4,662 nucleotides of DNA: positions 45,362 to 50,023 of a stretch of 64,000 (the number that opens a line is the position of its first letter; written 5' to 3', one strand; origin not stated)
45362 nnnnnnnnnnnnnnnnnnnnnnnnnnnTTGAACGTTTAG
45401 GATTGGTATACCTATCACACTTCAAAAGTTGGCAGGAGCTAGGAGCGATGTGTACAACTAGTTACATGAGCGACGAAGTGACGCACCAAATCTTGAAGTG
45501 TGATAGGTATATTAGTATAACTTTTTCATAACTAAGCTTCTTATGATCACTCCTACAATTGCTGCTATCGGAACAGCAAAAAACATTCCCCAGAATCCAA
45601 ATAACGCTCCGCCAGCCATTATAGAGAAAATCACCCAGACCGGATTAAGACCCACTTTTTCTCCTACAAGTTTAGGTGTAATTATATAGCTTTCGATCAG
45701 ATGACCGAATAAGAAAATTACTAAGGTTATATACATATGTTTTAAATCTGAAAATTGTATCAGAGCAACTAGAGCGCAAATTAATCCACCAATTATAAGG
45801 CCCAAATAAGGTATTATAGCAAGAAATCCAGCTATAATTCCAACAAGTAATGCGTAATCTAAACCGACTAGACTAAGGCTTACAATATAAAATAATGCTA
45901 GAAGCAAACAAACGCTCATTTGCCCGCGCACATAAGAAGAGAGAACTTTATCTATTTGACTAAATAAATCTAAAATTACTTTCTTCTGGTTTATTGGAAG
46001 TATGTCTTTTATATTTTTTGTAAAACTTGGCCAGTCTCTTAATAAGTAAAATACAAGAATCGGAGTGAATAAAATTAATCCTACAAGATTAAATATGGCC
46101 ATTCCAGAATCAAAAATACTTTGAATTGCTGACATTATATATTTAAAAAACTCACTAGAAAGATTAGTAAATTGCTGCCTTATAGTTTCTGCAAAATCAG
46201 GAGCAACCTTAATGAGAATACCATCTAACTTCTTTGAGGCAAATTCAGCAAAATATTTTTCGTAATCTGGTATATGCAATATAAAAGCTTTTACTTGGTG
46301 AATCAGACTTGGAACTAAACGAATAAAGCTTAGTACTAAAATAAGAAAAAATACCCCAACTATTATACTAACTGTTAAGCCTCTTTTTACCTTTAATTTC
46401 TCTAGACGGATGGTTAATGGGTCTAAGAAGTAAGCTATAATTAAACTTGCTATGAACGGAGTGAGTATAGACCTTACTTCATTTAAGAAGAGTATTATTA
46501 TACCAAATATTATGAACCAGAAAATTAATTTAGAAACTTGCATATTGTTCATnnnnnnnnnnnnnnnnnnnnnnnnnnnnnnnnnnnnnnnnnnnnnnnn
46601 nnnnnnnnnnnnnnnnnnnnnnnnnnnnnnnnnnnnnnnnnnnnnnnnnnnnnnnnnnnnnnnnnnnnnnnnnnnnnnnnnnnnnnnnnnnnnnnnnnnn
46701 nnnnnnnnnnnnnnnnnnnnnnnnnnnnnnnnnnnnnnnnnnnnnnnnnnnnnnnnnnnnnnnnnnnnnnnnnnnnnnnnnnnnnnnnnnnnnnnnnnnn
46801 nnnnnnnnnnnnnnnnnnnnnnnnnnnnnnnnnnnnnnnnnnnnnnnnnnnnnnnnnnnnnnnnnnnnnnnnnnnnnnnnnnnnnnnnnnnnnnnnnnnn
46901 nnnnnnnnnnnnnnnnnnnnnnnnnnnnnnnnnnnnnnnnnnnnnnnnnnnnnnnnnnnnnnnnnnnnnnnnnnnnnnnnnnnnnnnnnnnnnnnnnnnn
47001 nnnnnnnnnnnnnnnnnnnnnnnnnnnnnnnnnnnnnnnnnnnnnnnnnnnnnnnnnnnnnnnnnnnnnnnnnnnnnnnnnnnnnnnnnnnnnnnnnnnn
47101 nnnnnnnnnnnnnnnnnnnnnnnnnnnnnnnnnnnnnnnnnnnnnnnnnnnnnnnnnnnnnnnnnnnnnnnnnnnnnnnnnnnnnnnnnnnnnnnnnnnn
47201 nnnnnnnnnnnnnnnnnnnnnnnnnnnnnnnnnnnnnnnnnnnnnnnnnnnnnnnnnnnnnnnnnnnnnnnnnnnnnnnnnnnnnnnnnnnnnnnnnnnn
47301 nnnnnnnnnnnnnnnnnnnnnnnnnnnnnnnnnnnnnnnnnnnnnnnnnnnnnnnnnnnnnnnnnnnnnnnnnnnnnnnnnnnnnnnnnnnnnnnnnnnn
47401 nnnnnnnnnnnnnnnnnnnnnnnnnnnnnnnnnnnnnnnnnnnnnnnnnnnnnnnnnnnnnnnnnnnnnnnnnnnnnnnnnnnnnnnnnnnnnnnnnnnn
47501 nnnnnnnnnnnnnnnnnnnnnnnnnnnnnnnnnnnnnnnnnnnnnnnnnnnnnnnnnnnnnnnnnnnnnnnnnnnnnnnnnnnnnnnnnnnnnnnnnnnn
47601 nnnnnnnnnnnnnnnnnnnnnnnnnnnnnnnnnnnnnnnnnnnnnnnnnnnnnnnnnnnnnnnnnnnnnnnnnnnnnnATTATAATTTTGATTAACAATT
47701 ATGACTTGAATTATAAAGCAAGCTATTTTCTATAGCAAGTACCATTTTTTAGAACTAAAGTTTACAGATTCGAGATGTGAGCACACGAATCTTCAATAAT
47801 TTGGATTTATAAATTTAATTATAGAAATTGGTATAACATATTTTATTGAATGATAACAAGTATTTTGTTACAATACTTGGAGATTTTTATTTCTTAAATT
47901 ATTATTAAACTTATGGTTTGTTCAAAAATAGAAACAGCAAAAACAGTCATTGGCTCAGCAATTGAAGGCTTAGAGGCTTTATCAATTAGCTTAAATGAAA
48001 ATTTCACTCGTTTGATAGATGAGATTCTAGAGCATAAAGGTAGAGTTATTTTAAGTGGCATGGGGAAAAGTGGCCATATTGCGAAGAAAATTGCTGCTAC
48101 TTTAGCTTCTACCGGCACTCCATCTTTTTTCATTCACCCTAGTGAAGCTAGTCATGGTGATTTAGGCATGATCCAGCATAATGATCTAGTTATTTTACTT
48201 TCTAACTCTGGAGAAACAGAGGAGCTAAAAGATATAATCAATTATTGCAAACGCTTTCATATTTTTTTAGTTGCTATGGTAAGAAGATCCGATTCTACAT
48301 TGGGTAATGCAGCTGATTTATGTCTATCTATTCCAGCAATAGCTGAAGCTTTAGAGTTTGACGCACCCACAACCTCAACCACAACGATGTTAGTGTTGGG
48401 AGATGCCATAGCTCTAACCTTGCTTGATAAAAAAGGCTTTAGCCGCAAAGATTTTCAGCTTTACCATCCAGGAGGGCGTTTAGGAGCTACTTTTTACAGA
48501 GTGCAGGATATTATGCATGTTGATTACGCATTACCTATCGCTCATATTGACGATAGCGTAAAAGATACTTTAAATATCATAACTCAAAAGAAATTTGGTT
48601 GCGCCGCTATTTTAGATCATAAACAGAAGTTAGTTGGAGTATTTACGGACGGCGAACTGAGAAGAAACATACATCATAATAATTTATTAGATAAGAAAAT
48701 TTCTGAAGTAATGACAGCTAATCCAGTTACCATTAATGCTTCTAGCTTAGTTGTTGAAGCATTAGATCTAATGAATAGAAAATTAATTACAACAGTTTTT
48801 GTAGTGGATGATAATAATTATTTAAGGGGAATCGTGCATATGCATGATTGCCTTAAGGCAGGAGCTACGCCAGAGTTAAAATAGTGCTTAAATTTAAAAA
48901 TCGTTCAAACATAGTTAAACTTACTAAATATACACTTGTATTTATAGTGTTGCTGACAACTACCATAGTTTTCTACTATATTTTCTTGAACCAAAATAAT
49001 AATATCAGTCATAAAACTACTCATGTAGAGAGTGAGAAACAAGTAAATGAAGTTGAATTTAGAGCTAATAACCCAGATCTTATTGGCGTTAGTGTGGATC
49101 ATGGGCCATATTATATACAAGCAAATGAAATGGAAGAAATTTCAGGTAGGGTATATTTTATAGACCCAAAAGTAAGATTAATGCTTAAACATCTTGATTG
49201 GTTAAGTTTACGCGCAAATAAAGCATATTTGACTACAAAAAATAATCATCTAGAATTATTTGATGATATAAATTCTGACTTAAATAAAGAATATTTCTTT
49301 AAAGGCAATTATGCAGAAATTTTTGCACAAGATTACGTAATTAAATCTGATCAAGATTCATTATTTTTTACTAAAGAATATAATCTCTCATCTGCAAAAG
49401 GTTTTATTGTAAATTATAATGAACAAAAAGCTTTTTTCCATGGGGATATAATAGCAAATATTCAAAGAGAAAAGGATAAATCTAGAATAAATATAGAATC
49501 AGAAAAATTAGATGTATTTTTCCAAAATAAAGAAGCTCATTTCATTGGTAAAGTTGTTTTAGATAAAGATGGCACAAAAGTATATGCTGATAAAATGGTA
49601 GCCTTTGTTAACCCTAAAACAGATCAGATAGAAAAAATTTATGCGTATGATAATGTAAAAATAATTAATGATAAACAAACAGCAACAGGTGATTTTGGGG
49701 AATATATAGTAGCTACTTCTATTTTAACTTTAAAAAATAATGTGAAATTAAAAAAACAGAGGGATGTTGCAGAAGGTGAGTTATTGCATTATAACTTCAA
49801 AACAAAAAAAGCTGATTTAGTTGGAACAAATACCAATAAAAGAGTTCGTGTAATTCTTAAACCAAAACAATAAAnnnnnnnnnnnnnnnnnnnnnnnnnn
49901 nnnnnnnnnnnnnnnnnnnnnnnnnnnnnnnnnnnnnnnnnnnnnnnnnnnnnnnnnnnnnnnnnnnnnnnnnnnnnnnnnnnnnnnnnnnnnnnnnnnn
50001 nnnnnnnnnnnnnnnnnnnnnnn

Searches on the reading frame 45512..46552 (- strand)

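Call 13: search_protein_families(library=pfam, proteins=[window:45512-46552:-], max_evalue=0.001)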
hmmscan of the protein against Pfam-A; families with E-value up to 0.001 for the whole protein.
window:45512-46552:- (346 aa): 1 family
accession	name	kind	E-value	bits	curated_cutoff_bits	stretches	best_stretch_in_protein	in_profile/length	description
PF01594.21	AI-2E_transport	-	2.3e-58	198.4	34.3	1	10-339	5-325/327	AI-2E family transporter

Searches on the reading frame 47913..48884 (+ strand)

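Call 13: search_protein_families(library=pfam, proteins=[window:47913-48884:+], max_evalue=0.001)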
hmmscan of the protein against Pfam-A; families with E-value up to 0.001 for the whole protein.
window:47913-48884:+ (323 aa): 2 families
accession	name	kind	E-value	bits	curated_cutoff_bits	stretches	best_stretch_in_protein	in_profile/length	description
PF01380.27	SIS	-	1.7e-25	89.8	25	1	39-168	2-130/131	SIS domain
PF00571.33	CBS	-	9.8e-21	74.3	24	2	263-316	1-54/57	CBS domain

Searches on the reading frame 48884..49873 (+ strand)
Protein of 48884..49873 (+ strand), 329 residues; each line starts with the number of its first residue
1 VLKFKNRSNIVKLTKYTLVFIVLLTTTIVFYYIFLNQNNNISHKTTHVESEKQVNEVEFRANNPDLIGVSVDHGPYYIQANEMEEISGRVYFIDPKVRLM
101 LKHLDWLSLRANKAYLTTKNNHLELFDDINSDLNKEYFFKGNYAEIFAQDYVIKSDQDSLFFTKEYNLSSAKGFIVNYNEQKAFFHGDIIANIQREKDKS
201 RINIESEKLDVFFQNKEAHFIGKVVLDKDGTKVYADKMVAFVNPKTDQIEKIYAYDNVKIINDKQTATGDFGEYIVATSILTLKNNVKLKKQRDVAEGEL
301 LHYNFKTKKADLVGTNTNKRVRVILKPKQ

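Call 13: search_protein_families(library=pfam, proteins=[window:48884-49873:+], max_evalue=0.001)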
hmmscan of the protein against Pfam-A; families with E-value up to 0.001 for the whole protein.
window:48884-49873:+ (329 aa): 3 families
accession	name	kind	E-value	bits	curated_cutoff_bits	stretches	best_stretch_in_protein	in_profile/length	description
PF03968.19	LptD_N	-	2.3e-15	57.2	20.4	1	203-308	1-112/113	LptA/(LptD N-terminal domain) LPS transport protein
PF06835.18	LptC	-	1.5e-08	34.9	21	0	25-157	6-139/175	Lipopolysaccharide-assembly, LptC-related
PF13100.11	OstA_2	-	1.6e-05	25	21.2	1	216-308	21-109/158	OstA-like protein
